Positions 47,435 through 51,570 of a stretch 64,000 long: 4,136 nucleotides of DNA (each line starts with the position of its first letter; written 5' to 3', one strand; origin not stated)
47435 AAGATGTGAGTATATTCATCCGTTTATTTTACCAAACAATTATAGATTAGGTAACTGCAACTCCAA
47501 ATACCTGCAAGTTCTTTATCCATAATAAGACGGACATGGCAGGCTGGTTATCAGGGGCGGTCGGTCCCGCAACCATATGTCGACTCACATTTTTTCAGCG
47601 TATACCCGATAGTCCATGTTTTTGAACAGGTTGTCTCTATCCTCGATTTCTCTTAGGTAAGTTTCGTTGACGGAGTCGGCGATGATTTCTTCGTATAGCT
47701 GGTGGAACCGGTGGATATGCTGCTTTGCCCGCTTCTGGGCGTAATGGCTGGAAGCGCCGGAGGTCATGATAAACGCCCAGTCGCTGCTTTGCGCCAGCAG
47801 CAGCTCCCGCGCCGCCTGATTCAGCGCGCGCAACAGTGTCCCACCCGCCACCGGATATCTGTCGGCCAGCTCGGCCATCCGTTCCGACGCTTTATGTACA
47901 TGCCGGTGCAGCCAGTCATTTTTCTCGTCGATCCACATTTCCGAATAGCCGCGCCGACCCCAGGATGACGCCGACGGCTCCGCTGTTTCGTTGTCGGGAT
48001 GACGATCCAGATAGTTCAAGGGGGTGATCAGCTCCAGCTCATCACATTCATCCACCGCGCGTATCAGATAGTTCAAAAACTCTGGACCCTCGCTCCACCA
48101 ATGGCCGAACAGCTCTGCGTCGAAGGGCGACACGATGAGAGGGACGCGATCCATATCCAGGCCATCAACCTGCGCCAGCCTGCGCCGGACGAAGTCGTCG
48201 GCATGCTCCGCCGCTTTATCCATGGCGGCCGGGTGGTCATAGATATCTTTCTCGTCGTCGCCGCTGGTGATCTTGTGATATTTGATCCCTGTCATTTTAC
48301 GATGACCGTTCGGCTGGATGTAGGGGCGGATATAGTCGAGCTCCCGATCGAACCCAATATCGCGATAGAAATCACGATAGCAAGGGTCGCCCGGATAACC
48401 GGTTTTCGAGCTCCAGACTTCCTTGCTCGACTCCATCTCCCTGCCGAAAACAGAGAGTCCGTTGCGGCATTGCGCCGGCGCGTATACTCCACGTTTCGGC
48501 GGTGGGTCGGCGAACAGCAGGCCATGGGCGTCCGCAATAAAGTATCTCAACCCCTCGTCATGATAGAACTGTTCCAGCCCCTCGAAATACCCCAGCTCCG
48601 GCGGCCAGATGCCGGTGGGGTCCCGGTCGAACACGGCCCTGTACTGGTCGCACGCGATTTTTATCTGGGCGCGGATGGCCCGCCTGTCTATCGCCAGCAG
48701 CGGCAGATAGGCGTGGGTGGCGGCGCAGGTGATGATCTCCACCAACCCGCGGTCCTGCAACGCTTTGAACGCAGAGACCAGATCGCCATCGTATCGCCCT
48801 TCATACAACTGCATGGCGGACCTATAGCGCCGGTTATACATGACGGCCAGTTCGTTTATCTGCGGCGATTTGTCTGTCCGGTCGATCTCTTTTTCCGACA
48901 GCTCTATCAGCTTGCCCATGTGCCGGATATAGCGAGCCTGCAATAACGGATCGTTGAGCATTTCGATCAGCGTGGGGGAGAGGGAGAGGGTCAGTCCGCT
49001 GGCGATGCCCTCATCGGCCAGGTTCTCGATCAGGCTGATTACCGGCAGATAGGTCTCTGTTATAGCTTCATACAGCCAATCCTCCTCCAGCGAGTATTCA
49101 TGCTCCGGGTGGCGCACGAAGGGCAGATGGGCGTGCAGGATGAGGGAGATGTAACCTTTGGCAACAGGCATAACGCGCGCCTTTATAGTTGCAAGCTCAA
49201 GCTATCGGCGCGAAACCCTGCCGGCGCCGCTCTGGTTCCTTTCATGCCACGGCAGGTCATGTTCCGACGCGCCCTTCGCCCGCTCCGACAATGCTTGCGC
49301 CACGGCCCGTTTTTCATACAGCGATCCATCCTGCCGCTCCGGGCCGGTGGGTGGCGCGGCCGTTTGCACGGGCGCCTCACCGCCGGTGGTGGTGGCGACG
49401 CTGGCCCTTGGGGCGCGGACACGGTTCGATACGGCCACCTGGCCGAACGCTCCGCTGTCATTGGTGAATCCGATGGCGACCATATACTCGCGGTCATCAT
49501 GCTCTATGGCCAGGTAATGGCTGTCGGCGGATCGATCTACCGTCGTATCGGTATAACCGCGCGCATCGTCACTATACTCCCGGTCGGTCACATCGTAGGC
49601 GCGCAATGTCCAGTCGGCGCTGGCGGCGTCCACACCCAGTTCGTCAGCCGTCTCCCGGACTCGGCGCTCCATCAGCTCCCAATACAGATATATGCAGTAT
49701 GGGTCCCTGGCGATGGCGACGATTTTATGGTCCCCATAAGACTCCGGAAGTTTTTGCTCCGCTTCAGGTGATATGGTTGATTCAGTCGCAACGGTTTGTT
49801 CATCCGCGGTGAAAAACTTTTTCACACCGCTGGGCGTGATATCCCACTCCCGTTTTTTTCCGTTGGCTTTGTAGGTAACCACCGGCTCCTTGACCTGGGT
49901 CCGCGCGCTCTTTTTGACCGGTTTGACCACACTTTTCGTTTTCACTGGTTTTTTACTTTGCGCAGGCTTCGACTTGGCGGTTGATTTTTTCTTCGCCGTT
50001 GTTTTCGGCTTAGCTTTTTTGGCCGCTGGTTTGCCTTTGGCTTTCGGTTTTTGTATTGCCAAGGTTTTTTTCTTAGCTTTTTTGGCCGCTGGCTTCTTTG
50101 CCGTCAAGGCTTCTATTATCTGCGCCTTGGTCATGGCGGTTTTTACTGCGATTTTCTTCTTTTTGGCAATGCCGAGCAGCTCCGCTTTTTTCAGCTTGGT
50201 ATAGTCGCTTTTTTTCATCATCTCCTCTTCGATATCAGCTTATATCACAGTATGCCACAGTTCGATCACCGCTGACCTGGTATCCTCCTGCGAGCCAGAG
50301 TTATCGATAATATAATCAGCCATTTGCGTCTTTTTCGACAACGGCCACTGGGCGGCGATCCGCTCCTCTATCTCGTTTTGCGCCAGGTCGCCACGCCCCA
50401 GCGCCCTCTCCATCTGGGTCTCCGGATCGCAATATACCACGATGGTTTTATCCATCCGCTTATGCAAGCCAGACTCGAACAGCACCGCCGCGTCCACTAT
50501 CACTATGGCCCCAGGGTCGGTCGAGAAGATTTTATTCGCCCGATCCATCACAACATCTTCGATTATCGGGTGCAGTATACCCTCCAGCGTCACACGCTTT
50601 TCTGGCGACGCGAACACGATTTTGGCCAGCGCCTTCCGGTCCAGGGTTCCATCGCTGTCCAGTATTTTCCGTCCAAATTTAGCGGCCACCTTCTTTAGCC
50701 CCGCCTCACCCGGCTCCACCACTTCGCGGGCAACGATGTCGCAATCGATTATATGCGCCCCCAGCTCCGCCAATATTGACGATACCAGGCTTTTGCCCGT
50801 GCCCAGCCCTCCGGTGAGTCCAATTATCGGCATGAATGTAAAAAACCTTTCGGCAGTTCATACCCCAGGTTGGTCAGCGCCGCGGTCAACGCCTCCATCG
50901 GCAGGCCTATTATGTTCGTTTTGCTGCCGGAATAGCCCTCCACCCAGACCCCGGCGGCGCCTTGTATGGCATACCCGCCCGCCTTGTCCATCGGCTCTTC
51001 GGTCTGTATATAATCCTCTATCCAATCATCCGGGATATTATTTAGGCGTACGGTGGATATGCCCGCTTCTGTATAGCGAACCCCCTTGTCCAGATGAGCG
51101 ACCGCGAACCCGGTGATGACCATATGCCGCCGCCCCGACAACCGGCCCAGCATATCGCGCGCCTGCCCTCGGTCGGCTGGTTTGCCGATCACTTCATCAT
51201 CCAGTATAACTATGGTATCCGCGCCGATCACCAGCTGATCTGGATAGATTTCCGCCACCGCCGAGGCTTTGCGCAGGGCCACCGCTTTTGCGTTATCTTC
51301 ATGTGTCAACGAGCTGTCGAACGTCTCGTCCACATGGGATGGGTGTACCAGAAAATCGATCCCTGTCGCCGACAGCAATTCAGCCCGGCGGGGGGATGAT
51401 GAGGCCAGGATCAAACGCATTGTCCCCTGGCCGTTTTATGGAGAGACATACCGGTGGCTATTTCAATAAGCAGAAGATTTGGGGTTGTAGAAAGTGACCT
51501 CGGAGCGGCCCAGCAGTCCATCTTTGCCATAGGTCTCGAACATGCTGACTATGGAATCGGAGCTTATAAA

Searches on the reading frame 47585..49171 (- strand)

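Call 38: search_protein_families(library=pfam, proteins=[window:47585-49171:-], max_evalue=0.00001)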
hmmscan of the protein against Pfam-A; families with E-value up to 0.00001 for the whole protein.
window:47585-49171:- (528 aa): 2 families
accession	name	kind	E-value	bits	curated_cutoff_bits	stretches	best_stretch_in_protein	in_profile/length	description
PF03065.20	Glyco_hydro_57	-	4.2e-39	135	21.2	1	10-395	2-286/291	Glycosyl hydrolase family 57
PF09210.16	BE_C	-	4.6e-38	130.1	25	1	424-524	1-101/101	1,4-alpha-glucan branching enzyme, C-terminal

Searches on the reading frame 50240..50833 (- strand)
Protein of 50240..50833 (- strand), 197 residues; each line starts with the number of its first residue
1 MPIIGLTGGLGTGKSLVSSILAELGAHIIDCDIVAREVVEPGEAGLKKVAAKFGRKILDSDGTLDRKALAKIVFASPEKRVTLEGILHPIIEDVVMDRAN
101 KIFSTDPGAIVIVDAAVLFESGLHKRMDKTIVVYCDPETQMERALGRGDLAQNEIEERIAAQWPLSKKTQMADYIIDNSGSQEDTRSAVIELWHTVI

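Call 71: search_protein_families(library=pfam, proteins=[window:50240-50833:-], max_evalue=0.001)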
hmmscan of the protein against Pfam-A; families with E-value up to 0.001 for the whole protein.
window:50240-50833:- (197 aa): 2 families
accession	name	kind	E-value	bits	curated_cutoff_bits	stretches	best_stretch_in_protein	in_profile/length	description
PF01121.26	CoaE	-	8.5e-57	192.2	27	1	3-183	2-179/180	Dephospho-CoA kinase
PF13238.12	AAA_18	-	1.8e-07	32.1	29.4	1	4-150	1-114/128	AAA domain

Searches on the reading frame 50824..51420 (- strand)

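Call 71: search_protein_families(library=pfam, proteins=[window:50824-51420:-], max_evalue=0.001)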
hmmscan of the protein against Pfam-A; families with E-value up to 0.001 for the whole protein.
window:50824-51420:- (198 aa): 1 family
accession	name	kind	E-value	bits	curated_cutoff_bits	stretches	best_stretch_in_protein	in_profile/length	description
PF02545.19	Maf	-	5.2e-56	189.7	27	1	2-184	1-186/187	Maf-like protein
